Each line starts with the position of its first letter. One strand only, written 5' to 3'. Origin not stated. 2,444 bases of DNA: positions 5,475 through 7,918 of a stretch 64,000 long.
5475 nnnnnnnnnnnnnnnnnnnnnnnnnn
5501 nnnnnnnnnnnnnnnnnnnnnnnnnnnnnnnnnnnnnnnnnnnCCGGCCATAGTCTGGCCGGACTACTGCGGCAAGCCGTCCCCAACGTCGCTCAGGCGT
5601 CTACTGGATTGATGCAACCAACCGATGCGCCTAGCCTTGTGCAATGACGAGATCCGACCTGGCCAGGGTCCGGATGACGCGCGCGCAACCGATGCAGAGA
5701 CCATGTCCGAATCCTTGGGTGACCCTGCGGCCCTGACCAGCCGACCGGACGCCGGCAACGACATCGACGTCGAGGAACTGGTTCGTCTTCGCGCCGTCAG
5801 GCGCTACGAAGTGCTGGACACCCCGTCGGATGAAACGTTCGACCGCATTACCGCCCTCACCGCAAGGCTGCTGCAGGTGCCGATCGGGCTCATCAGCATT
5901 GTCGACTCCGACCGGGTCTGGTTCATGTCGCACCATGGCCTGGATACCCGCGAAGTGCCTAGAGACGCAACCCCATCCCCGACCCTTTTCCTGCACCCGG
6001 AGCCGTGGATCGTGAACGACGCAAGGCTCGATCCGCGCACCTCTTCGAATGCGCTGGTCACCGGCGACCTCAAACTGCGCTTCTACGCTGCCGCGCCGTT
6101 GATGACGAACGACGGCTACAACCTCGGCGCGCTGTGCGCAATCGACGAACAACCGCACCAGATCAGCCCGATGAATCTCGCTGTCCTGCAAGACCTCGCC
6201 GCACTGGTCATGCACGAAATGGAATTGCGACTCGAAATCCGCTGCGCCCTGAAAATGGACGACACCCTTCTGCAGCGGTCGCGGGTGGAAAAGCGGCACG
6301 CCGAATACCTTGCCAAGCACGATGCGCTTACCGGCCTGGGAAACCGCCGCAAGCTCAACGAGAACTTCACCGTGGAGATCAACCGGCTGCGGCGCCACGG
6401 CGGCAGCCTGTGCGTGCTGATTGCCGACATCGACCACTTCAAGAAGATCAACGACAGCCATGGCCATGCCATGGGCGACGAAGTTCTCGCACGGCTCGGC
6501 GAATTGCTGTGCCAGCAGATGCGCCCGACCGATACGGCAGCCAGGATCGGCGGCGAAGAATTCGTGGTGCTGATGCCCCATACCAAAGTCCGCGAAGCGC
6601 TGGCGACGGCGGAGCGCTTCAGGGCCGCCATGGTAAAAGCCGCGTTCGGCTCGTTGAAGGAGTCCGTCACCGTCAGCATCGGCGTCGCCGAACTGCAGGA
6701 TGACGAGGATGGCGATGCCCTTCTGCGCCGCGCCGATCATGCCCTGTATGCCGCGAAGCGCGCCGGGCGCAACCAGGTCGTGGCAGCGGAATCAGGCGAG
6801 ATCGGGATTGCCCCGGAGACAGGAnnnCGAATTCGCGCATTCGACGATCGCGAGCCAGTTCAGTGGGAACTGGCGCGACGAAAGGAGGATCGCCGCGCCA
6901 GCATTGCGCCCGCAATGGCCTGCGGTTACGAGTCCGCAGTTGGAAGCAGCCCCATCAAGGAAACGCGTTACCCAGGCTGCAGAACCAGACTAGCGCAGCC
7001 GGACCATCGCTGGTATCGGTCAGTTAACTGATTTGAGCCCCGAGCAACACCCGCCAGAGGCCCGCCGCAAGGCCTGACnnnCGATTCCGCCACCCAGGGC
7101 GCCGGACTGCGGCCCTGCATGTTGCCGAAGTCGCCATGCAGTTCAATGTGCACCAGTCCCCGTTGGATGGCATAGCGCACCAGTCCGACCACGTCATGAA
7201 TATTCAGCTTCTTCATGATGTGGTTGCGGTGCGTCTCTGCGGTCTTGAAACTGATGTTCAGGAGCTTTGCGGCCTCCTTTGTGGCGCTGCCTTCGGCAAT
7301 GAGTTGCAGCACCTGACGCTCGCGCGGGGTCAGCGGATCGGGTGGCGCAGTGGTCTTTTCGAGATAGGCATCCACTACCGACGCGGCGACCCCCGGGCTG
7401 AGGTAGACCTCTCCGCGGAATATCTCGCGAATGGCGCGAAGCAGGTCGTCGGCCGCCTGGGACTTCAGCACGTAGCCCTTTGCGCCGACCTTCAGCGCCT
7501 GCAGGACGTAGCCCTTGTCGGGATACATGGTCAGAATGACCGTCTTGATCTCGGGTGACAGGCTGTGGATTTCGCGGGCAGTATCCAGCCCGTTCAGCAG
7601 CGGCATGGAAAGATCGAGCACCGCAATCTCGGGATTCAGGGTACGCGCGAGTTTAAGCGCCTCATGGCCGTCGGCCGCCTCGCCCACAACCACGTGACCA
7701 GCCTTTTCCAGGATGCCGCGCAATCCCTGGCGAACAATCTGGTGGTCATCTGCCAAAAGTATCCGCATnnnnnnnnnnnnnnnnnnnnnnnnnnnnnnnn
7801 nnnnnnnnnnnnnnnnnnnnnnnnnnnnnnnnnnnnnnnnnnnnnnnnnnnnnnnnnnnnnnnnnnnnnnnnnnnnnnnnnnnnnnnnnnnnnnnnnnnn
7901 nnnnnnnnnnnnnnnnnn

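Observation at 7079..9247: RsbT-like serine kinase coupled to an RsbU_N-containing histidine kinase: partner-switch parts rewired onto a two-component output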

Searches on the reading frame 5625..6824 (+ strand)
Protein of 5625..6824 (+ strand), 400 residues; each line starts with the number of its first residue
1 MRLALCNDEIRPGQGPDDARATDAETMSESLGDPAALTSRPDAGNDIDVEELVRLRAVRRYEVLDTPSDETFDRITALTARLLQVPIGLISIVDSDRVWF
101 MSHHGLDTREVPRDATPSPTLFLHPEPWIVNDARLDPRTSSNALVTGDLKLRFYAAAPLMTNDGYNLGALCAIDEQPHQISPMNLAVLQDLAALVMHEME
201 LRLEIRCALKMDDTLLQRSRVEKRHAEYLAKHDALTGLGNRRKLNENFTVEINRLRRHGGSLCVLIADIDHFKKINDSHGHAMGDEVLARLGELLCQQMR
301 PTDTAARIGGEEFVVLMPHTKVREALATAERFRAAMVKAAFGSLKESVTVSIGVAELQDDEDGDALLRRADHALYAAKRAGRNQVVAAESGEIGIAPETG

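Call 7: search_protein_families(library=pfam, proteins=[window:5625-6824:+], max_evalue=0.01)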
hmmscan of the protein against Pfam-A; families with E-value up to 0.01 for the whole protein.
window:5625-6824:+ (400 aa): 4 families
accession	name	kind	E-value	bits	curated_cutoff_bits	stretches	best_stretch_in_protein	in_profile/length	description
PF00990.26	GGDEF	-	1.5e-45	155.3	23.8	1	230-384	1-161/161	Diguanylate cyclase, GGDEF domain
PF01590.32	GAF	-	1.8e-13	51.6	22.4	1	69-196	3-130/133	GAF domain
PF13185.12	GAF_2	-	2.8e-06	28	28.6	1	68-195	4-131/136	GAF domain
PF22335.1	Cas10-Cmr2_palm2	-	0.00088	19.8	27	1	308-385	57-132/133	Cas10/Cmr2, second palm domain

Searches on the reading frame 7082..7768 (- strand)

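Call 7: search_protein_families(library=pfam, proteins=[window:7082-7768:-], max_evalue=0.01)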
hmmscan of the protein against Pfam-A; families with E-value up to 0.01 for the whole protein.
window:7082-7768:- (229 aa): 4 families
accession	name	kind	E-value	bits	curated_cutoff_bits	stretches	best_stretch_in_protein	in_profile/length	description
PF00072.30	Response_reg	-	1.7e-27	96.2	30.2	1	3-114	1-111/111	Response regulator receiver domain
PF00196.25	GerE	-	2.3e-18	66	23.5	1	144-200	1-57/57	Bacterial regulatory proteins, luxR family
PF08281.18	Sigma70_r4_2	-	8.9e-06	25.7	25.7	1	146-188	11-54/54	Sigma-70, region 4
PF04545.22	Sigma70_r4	-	0.004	17.1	24.1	0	146-188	5-48/50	Sigma-70, region 4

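Call 16: search_protein_families(library=ncbifam, proteins=[window:7082-7768:-], max_evalue=0.01)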
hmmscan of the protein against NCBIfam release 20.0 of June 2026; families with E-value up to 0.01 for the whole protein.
window:7082-7768:- (229 aa): 107 families (the best 25 are shown)
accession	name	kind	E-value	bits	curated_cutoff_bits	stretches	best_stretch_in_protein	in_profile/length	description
NF052445.1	RespRegMctR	equivalog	1.3e-54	184.8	300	1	2-205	3-204/205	two-component system response regulator MctR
NF011896.0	PRK15369.1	equivalog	7.5e-50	169.5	242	1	2-205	5-209/211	two component system response regulator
NF007018.1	PRK09483.1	equivalog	3.1e-44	151.2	280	1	2-209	3-212/217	UvrY/SirA/GacA family response regulator transcription factor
NF047785.1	respo_reg_MadR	equivalog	4.3e-42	143.8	300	1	1-206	1-209/209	MadR family response regulator transcription factor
NF007935.0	PRK10651.1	equivalog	3.7e-40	137.4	250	1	2-195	8-205/216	two-component system response regulator NarL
NF007708.0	PRK10403.1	equivalog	1.5e-31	109.6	343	1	2-199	8-208/215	nitrate/nitrite response regulator protein NarP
NF007685.0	PRK10360.1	equivalog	3e-29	102.2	258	1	2-198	3-190/196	response regulator transcription factor UhpA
NF007403.0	PRK09935.1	equivalog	3.9e-24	85.4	271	1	3-203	6-207/210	fimbria biosynthesis transcriptional regulator FimZ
NF006900.1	PRK09390.1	equivalog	6.8e-24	84.5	255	1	3-203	7-200/203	response regulator FixJ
NF008098.0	PRK10840.1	equivalog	9.2e-23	80.8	235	1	1-200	4-205/216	response regulator transcription factor RcsB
NF007419.0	PRK09958.1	equivalog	1.4e-21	77.1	251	1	3-202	3-200/204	acid-sensing system DNA-binding response regulator EvgA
NF041367.1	CheY_Halo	equivalog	6.2e-20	71.7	200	1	3-116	1-113/114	chemotaxis protein CheY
NF040749.1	tetrathio_RR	equivalog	4.7e-19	68.8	290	1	3-198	2-186/191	tetrathionate respiration response regulator TtrR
NF001965.0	PRK00742.1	subfamily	1.8e-17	63.6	293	1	1-116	4-130/357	chemotaxis-specific protein-glutamate methyltransferase CheB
NF041830.1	RR_TF_ErdR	exception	7.4e-17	61.8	390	1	2-191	3-196/213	response regulator transcription factor ErdR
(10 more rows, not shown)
